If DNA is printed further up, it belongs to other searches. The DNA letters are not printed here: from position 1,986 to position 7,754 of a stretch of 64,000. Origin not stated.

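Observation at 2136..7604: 1.8k-aa single-polypeptide polymerase/terminator: pyruvyltransferase, coiled coil, GT4, GT2, GT4, Zn-ribbon, methyltransferase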

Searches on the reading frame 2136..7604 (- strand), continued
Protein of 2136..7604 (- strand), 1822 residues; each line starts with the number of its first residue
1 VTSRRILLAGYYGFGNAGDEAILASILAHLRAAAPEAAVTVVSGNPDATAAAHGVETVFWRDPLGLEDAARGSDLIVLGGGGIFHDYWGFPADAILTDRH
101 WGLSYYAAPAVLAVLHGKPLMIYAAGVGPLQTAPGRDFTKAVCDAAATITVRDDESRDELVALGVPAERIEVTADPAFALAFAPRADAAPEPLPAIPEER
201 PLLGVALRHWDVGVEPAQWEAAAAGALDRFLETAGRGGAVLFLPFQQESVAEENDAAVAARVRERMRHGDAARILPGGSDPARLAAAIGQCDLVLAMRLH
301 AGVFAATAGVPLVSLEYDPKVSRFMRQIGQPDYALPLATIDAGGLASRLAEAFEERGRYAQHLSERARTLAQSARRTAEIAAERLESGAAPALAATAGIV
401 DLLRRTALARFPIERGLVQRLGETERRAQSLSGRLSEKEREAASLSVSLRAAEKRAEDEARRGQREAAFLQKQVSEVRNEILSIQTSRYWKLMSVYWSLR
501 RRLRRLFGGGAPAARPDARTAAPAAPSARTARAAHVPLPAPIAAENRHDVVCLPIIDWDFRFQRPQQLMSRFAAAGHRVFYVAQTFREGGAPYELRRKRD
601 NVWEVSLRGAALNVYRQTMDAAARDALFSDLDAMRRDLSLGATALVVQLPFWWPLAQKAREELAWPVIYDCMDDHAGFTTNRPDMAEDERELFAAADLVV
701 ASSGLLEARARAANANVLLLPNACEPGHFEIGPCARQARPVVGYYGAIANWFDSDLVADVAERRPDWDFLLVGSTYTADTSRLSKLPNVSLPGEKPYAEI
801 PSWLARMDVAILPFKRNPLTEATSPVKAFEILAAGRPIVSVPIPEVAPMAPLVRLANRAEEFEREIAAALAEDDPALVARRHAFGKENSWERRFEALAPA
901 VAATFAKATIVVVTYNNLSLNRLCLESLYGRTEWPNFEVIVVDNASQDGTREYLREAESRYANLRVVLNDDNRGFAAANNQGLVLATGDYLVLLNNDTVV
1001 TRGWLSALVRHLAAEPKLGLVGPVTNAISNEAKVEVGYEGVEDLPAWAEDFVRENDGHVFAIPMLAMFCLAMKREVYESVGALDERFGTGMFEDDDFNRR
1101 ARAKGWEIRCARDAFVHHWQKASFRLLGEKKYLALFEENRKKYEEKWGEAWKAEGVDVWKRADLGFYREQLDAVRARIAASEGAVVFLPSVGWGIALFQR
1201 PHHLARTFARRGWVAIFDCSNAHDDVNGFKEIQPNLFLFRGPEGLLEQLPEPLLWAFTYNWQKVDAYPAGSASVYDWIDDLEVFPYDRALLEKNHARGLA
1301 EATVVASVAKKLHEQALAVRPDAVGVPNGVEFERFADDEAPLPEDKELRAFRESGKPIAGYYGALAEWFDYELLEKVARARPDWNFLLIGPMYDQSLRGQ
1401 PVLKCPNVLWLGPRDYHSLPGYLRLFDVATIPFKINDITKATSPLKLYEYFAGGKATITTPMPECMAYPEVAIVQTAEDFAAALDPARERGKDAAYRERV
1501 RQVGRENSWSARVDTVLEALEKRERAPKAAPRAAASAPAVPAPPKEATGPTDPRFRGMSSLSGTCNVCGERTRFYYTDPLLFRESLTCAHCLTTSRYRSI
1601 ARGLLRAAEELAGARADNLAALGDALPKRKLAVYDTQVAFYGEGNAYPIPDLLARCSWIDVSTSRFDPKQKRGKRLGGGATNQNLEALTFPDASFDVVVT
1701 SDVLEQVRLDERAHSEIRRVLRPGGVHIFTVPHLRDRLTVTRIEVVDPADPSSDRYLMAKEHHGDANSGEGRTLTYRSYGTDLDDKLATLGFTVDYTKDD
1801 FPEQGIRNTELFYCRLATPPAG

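Call 17: find_related_loci(query=window:2136-7604:-, collection=genome_contigs, flank=10000)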
Query window:2136-7604:- (1822 aa) in genome_contigs; peptide patterns used: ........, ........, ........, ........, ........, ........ (x = any residue, [..] = any of these).
65 stretches matched a pattern; 49 encode a relative of the query (tblastn E <= 1e-3); 48 distinct loci.
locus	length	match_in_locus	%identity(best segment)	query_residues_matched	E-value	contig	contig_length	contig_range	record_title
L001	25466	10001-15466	88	1-1820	0e+0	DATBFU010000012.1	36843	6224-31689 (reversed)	MAG TPA_asm: Thermoanaerobaculia bacterium isolate SMAG_U3819 k141_2972924, whole genome shotgun sequence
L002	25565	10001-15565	74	4-1814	0e+0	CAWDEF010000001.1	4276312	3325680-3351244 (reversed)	MAG: uncultured Acidobacteriota bacterium isolate MFD04944.bin.1.1 genome assembly, contig: contig_18256, whole genome s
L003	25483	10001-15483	89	1-1818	0e+0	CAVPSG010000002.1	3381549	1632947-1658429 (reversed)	MAG: uncultured Acidobacteriota bacterium isolate MFD00031.bin.2.23 genome assembly, contig: contig_3210, whole genome s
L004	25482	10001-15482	95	1-1822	0e+0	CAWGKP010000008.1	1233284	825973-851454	MAG: uncultured Acidobacteriota bacterium isolate MFD00822.bin.2.174 genome assembly, contig: contig_40926, whole genome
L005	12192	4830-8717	43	419-1733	0e+0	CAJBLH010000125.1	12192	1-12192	MAG: uncultured Desulfobacteraceae bacterium isolate Loc090721-6m_bin-047 genome assembly, contig: bin-047:125/315, whol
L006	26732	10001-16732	37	7-1528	0e+0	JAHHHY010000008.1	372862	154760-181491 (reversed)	MAG: Pleurocapsa minor GSE-CHR-MK 17-07R isolate GSE-CHR-MK-17-07R scaffold_27_c1, whole genome shotgun sequence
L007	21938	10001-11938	44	499-1519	1e-171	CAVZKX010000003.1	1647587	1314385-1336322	MAG: uncultured Planctomycetia bacterium isolate MFD06714.bin.2.99 genome assembly, contig: contig_20583, whole genome s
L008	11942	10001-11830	45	548-1520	2e-155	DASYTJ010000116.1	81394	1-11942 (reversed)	MAG TPA_asm: Thermoanaerobaculia bacterium isolate SMAG_U4564 k141_1347075, whole genome shotgun sequence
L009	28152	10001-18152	41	549-1522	2e-143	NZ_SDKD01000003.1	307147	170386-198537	Brevibacillus migulae strain CFH S0501 Scaffold3, whole genome shotgun sequence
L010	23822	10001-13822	42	548-1522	6e-140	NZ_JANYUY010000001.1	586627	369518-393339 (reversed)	Paenibacillus doosanensis strain CAU 1055 Scaffold1_1, whole genome shotgun sequence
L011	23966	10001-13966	33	415-1513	1e-138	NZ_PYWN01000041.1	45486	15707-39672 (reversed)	Metasolibacillus meyeri strain WS4626 NODE_43_length_45454_cov_70.571922, whole genome shotgun sequence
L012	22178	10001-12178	36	510-1516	3e-135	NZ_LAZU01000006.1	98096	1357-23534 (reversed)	Paenibacillus sp. DMB20 gs_19, whole genome shotgun sequence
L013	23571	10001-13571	39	549-1523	8e-135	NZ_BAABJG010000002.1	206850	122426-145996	Paenibacillus vulneris strain JCM 18268 sequence02, whole genome shotgun sequence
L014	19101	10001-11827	64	541-1534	0e+0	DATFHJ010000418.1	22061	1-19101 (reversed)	MAG TPA_asm: Thermoanaerobaculia bacterium isolate SMAG_U8686 k141_852620, whole genome shotgun sequence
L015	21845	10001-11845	39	550-1525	5e-131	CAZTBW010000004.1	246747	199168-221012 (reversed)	MAG TPA_asm: uncultured Bdellovibrionales bacterium isolate SRP344714_co1_304 genome assembly, contig: NODE_93_length_24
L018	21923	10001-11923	41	499-1530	4e-127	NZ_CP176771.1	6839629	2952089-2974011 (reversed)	Pseudomonas sp. MPB23 chromosome, complete genome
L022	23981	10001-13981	33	403-1520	2e-140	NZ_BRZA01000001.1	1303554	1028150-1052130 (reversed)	Lysinibacillus piscis strain KH24 sequence01, whole genome shotgun sequence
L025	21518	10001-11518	37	6-500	4e-91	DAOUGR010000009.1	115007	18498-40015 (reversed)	MAG TPA_asm: Anaerolineaceae bacterium isolate R77_208 k123_3463435, whole genome shotgun sequence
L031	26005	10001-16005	38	363-1516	3e-140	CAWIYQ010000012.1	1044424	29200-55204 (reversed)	MAG: uncultured Thermoleophilia bacterium isolate MFD06085.bin.2.125 genome assembly, contig: contig_9746, whole genome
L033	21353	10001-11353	41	473-1525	8e-90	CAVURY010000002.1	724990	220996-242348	MAG: uncultured Planctomycetota bacterium isolate MFD09671.bin.3.67 genome assembly, contig: contig_11760, whole genome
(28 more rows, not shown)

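Call 33: search_protein_families(library=pfam, proteins=[L006:8945-15532:+, L025:9989-13903:+, L025:13896-15863:+, L005:3924-9155:+, L025:1206-5981:+], max_evalue=0.001)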
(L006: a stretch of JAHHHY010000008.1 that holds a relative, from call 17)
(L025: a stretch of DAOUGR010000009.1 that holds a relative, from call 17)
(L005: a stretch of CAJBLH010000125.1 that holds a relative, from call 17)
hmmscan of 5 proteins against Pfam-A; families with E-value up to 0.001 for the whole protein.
L006:8945-15532:+ (2195 aa): 8 families
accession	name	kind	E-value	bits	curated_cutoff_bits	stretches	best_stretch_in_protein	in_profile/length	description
PF04230.19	PS_pyruv_trans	-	4.6e-43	148.6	25.3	1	362-667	1-280/280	Polysaccharide pyruvyl transferase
PF13524.12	Glyco_trans_1_2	-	7.5e-39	133.4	25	3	183-318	4-144/144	Glycosyl transferase-like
PF13692.12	Glyco_trans_1_4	-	1e-25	91.1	27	2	1155-1286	2-141/142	Glycosyl transferases group 1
PF00535.33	Glycos_transf_2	-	6.6e-25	88.4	23.3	1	1324-1496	1-167/168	Glycosyl transferase family 2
PF00534.26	Glycos_transf_1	-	6.5e-19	68.5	26.4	2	1767-1916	8-159/172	Glycosyl transferases group 1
PF13641.12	Glyco_tranf_2_3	-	1.4e-18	68.2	27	1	1324-1542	4-219/230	Glycosyltransferase like family 2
PF13578.12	Methyltransf_24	-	6.8e-06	27.4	26.3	1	2015-2124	1-104/105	Methyltransferase domain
PF13506.12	Glyco_transf_21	-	1.6e-05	24.9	21.7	1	1404-1537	30-157/174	Glycosyl transferase family 21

L025:9989-13903:+ (1304 aa): 6 families
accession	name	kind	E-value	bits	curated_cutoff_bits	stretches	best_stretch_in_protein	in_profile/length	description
PF00535.33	Glycos_transf_2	-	7.9e-59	198.8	23.3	2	592-762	1-164/168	Glycosyl transferase family 2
PF04230.19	PS_pyruv_trans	-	1e-37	131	25.3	1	15-308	1-280/280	Polysaccharide pyruvyl transferase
PF13641.12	Glyco_tranf_2_3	-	2.7e-27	96.7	27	2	990-1121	3-131/230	Glycosyltransferase like family 2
PF10111.15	Glyco_tranf_2_2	-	3e-16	60.2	27.3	2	592-783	1-198/276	Glycosyltransferase like family 2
PF13632.12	Glyco_trans_2_3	-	6.9e-11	42.8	27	1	1078-1219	1-130/198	Glycosyl transferase family group 2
PF13506.12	Glyco_transf_21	-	2.8e-05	24.1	21.7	0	1069-1172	24-121/174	Glycosyl transferase family 21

L025:13896-15863:+ (655 aa): 1 family
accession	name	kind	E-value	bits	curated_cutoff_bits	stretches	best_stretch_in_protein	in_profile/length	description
PF02366.24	PMT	-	1.2e-06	28.7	22.7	1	111-262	87-233/245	Dolichyl-phosphate-mannose-protein mannosyltransferase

L005:3924-9155:+ (1743 aa): 13 families
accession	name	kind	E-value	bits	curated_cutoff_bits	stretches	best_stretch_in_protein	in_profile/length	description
PF00535.33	Glycos_transf_2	-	2.7e-28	99.4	23.3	1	817-984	1-165/168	Glycosyl transferase family 2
PF13489.12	Methyltransf_23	-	9e-21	74.7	27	1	1483-1604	12-126/164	Methyltransferase domain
PF13692.12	Glyco_trans_1_4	-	1.8e-15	57.8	27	2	1270-1379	20-134/142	Glycosyl transferases group 1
PF08241.18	Methyltransf_11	-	5.3e-14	53.1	21.2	1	1496-1594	1-95/95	Methyltransferase domain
PF13641.12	Glyco_tranf_2_3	-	3.4e-13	50.6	27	1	816-1032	3-219/230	Glycosyltransferase like family 2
PF08242.18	Methyltransf_12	-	1.3e-12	48.7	30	1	1496-1591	1-97/98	Methyltransferase domain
PF13847.12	Methyltransf_31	-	3.3e-12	46.8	27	1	1491-1598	3-113/145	Methyltransferase domain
PF13649.12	Methyltransf_25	-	4.4e-11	43.7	27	1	1496-1590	2-97/97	Methyltransferase domain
PF00534.26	Glycos_transf_1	-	2.2e-09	37.5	26.4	0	669-763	44-138/172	Glycosyl transferases group 1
PF13524.12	Glyco_trans_1_2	-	1.9e-08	34.8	25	0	664-804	7-141/144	Glycosyl transferase-like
PF13469.12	Sulfotransfer_3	-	6.2e-08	33.6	27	1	21-210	2-210/216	Sulfotransferase family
PF10111.15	Glyco_tranf_2_2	-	4.9e-06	26.7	27.3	1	829-1007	12-199/276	Glycosyltransferase like family 2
PF02353.26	CMAS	-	9e-05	22.4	27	1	1487-1591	57-161/273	Mycolic acid cyclopropane synthetase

L025:1206-5981:+ (1591 aa): 7 families
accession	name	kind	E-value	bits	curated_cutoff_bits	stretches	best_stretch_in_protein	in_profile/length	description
PF13385.13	Laminin_G_3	-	5.1e-30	105.1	27.6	1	991-1142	2-151/151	Concanavalin A-like lectin/glucanases superfamily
PF00041.27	fn3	-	4.7e-22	78.4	25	4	175-259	1-79/84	Fibronectin type III domain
PF18998.6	Flg_new_2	-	4e-13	49.6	23.6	2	1153-1227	2-70/73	Divergent InlB B-repeat domain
PF05345.18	He_PIG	-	6.3e-13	49.4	24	1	846-933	1-96/96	Putative Ig domain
PF16389.11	DUF4998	-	2.8e-11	43.8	29.1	0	174-259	20-104/199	Domain of unknown function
PF25788.1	Ig_Rha78A_N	-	3.9e-05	24.3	27.4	0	187-262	18-98/105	Rha78A-like, N-terminal immunoglobulin domain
PF19081.6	Ig_7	-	0.00022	21.9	27.3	0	795-842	9-56/84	Ig-like domain CHU_C associated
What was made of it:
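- a sulfotransferase in a Desulfobacteraceae MAG (L005, call 33); More distant fusions occur in four other phyla (call 33).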
